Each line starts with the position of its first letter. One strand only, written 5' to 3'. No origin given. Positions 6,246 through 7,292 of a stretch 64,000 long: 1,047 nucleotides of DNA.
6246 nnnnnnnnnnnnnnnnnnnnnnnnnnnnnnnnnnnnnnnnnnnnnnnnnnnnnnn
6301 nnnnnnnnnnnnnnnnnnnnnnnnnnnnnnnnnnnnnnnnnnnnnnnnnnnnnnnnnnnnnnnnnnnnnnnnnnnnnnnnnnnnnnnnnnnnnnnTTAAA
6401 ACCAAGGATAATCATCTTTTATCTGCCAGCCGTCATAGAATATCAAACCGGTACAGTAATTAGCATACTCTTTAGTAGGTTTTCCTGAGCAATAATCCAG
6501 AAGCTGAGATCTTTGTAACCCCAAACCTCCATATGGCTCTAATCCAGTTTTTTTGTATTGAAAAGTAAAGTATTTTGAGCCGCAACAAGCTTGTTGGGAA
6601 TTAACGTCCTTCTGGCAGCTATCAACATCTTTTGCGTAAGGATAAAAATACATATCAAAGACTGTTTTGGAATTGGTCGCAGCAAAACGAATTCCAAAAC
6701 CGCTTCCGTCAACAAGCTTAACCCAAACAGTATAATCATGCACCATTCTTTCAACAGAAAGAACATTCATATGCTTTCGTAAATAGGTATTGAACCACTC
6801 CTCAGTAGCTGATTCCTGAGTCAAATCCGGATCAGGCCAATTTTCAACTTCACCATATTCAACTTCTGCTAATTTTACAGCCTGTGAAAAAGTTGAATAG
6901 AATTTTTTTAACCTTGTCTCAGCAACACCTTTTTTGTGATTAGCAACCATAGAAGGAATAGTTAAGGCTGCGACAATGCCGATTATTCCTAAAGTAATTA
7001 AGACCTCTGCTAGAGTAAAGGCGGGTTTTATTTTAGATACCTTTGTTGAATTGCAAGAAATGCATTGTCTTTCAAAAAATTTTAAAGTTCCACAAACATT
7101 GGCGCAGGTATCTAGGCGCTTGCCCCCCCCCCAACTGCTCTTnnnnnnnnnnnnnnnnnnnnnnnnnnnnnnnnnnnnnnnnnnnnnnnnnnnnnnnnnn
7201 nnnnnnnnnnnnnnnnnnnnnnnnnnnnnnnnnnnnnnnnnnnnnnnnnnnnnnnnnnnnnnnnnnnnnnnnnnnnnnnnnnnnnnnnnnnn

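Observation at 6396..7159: Pilin-like locus 1: G10 off-state, 47-aa predicted leader containing four cysteines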

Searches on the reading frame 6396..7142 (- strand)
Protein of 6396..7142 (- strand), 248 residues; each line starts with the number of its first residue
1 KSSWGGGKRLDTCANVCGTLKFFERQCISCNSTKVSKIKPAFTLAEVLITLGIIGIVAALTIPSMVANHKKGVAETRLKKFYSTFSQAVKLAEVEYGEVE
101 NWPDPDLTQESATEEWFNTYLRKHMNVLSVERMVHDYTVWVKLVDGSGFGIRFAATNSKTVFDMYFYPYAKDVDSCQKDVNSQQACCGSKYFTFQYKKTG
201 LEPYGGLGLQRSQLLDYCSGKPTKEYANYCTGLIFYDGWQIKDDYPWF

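Call 7: search_protein_families(library=pfam, proteins=[window:6396-7142:-], max_evalue=0.01)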
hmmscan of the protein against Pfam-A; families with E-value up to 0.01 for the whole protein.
window:6396-7142:- (248 aa): 2 families
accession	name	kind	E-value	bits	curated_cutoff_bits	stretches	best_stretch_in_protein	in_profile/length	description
PF20318.3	DUF6613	-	5.8e-13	49.6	24.3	1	70-246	7-197/200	Family of unknown function (DUF6613)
PF07963.17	N_methyl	-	0.001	19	21.2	1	41-60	6-25/27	Prokaryotic N-terminal methylation motif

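Call 24: find_homologous_proteins(query=window:6399-7142:-, max_evalue=1e-20)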
Query window:6399-7142:- (248 aa): 1236 proteins with E <= 1e-20 among 8000 candidates; the best 120 are listed.
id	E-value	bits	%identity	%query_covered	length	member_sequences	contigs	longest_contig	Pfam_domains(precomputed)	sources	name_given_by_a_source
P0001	2.1e-122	426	98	74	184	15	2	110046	PF20318.4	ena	-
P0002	1.6e-116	406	73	100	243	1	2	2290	PF20318.4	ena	-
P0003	4.8e-79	284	61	83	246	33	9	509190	PF20318.4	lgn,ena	-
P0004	9.4e-79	283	61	83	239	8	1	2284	PF20318.4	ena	-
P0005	2.3e-77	278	60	84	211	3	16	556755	PF07963.18,PF20318.4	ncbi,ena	-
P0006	1.3e-76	276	58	84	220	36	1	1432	PF20318.4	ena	-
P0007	4.2e-73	264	56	84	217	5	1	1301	PF07963.18,PF20318.4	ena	-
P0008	5.6e-73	264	56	83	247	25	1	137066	PF20318.4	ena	-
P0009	9.2e-69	250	53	83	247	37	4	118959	PF20318.4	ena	-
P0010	5.6e-67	244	53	84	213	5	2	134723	PF07963.18,PF20318.4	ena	-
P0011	8.5e-63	230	52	85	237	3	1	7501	PF20318.4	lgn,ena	-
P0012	3.4e-53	199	49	84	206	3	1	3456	PF07963.18,PF20318.4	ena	-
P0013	2.3e-51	193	49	84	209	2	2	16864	PF07963.18,PF20318.4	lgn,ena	-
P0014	1.2e-43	168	60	52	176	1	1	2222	PF07963.18,PF20318.4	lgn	-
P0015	5.6e-37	146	42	84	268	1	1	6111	PF20318.4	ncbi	-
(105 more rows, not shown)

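Call 30: find_encoding_contigs(protein=P0001, flank=2500, max_places=10)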
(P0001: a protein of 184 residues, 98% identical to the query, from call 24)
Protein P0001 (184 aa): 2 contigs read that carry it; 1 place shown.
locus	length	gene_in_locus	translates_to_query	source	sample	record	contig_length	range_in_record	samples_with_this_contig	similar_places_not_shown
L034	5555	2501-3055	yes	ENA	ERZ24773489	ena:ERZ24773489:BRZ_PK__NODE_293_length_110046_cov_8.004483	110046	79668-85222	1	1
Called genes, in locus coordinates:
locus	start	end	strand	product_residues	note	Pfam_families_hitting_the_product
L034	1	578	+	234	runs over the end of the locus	PF20318:DUF6613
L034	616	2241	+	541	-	PF00916:Sulfate_transp, PF01740:STAS (weak)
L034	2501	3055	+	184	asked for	PF20318:DUF6613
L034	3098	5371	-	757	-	PF02878:PGM_PMM_I, PF02880:PGM_PMM_III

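Call 59: search_solved_structures(query=A1, max_evalue=1)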
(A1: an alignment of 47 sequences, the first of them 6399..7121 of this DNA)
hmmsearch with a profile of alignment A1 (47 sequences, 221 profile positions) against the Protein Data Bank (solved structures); distinct sequences matched with E-value up to 1: 23.
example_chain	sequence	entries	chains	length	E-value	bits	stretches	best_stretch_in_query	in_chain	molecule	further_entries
9egp_A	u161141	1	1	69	2.2e-07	34.6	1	5-42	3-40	Geopilin domain 1 protein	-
7tgg_A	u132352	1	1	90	2.3e-06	31.3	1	5-38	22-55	Geopilin domain 1 protein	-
8tj2_C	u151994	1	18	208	1.4e-05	28.8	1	13-55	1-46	Type IV major pilin protein PilA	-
9laa_A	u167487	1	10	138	3.3e-05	27.5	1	1-35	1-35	Type IV pilin protein PilA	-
2m7g_A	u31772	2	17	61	0.00019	25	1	13-38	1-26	Geopilin domain 1 protein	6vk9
6gv9_A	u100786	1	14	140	0.00086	22.9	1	13-74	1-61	Prepilin peptidase-dependent protein D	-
8tum_e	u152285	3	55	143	0.0044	20.6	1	13-35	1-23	Type IV major pilin protein PilA | Pilin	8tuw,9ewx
5wda_A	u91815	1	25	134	0.0054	20.3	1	13-43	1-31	General secretion pathway protein G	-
6xxd_A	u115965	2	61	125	0.0077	19.8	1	13-71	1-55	PilA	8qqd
1oqw_A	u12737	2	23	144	0.014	18.9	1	13-35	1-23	Fimbrial protein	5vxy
8tob_GA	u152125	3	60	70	0.018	18.6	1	14-45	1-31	Fimbrial protein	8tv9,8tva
1ay2_A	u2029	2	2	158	0.021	18.4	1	13-36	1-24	TYPE 4 PILIN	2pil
3sok_A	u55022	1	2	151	0.023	18.2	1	13-35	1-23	Fimbrial protein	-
8pfb_G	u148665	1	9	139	0.16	15.5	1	13-49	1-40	Type IV pilin PilE1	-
5kua_A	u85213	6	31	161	0.27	14.7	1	13-36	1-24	pilin | Neisseria meningitidis PilE variant SB-GATDH | Neisseria meningitidis PilE, SB-DATDH variant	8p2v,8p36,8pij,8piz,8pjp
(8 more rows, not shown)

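Call 60: search_protein_families(library=ncbifam, proteins=[window:6399-7121:-], max_evalue=0.01)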
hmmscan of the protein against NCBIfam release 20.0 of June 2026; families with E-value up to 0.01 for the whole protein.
window:6399-7121:- (241 aa): 7 families
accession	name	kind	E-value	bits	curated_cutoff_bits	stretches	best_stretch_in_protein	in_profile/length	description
NF007862.0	PRK10574.1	equivalog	1.6e-05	25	138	1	34-94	6-65/145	prepilin peptidase-dependent pilin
TIGR01710.1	typeII_sec_gspG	equivalog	7.1e-05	22.9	88.85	1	35-89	3-56/134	type II secretion system major pseudopilin GspG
NF041775.1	typeIV_PilA_Myxo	equivalog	7.1e-05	22.9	400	1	32-77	7-58/214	type IV pilin protein PilA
NF041013.1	T4P_ComGE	equivalog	0.00015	21.8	49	1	33-84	4-55/83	competence type IV pilus minor pilin ComGE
TIGR02532.1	IV_pilin_GFxxxE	domain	0.00016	21.4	16.3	1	35-54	4-23/24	prepilin-type N-terminal cleavage/methylation domain-containing protein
NF040999.1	pilin_ComGC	equivalog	0.00018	21.6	75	1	34-89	3-57/84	competence type IV pilus major pilin ComGC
TIGR01708.2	typeII_sec_gspH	equivalog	0.00022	21.2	80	1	35-87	4-56/169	type II secretion system minor pseudopilin GspH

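Call 65: predict_structure(alignment_id=A1)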
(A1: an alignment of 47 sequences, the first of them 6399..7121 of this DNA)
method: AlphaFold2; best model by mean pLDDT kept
length: 241 residues; sequences in the alignment: 47
mean_pLDDT: 87.1   pTM: 0.78
mean pLDDT of the five models: 87.1, 86.8, 86.1, 84.9, 84.4
residues with pLDDT >= 90: 164; 70-90: 43; 50-70: 10; < 50: 24
segments of 3 or more residues with pLDDT < 50: 1-20
pLDDT, mean of each block of 10 residues (from residue 1): 43 45 51 75 90 90 96 98 98 94 94 98 91 97 92 93 96 93 96 91 94 84 96 95 82
secondary structure, 60 per line:
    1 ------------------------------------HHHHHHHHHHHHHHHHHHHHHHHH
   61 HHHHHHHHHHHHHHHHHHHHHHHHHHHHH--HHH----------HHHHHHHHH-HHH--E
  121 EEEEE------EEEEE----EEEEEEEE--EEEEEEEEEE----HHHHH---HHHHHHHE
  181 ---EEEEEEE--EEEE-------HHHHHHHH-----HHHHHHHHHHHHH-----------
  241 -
elements in order: H37-89 H105-113 E120-125 E132-136 E141-148 E151-160 H165-169 H173-179 E184-190 E193-196 H204-211 H217-229

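Call 68: fold_search(model_id=the predicted structure, library=pdb)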
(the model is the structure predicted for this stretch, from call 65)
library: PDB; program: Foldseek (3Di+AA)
matches with E <= 10: 317; with E <= 0.001: 0
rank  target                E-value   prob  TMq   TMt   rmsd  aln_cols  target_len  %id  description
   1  3spw_A                2.8e-01  0.20  0.18  0.11  17.9       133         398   10  Structure of Osh4p/Kes1p in complex with phosphatidylinositol 4-phosphate (released 2011-11-23)
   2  8wiv_D                5.8e-01  0.21  0.11  0.05  10.6        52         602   17  Cryo-EM structure of a bacterial protein (released 2024-09-11)
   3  8tdi_G                6.2e-01  0.06  0.13  0.09  14.6       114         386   15  Structure of P2B11 Glucuronide-3-dehydrogenase (released 2024-06-12)
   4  8tdi_L                7.8e-01  0.05  0.13  0.09  15.4       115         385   14  Structure of P2B11 Glucuronide-3-dehydrogenase (released 2024-06-12)
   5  8tdi_C                9.9e-01  0.04  0.11  0.08  13.8       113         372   13  Structure of P2B11 Glucuronide-3-dehydrogenase (released 2024-06-12)
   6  5cxo_B                1.2e+00  0.05  0.12  0.20  13.7       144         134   11  Intriguing role of epoxide hydrolase/cyclase-like enzyme SalBIII in pyran ring formation in polyether salinomycin (released 2015-09-30)
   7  7mp8                  1.2e+00  0.04  0.09  0.06  16.2       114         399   11  Crystal structure of the cytosolic domain of Tribolium castaneum PINK1 in the non-phosphorylated state (released 2021-12-01)
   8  7d4i_B1               1.3e+00  0.15  0.11  0.04  12.2        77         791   10  Cryo-EM structure of 90S small ribosomal precursors complex with the DEAH-box RNA helicase Dhr1 (State F) (released 2021-10-06)
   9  8tdi_A                1.3e+00  0.04  0.13  0.09  13.3       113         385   12  Structure of P2B11 Glucuronide-3-dehydrogenase (released 2024-06-12)
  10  4jpd                  1.3e+00  0.06  0.14  0.26  13.9       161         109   15  The structure of CyaY from Burkholderia cenocepacia (released 2013-03-27)
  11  2bno_A                1.3e+00  0.04  0.11  0.14  18.5       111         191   12  The structure of Hydroxypropylphosphonic acid epoxidase from S. wedmorenis. (released 2005-10-05)
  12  3ijt_B                1.4e+00  0.08  0.21  0.32  11.4       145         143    6  Structural Characterization of SMU.440, a Hypothetical Protein from Streptococcus mutans (released 2009-08-25)
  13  6b9s_H                1.5e+00  0.02  0.08  0.05  18.1       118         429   14  MPnS crystallized in the absence of substrate (released 2017-12-20)
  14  8hme_D                1.6e+00  0.08  0.15  0.04  11.6       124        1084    5  head module state 1 of Tetrahymena IFT-A (released 2023-06-14)
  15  8tdi_H                1.6e+00  0.03  0.12  0.08  13.2       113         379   13  Structure of P2B11 Glucuronide-3-dehydrogenase (released 2024-06-12)
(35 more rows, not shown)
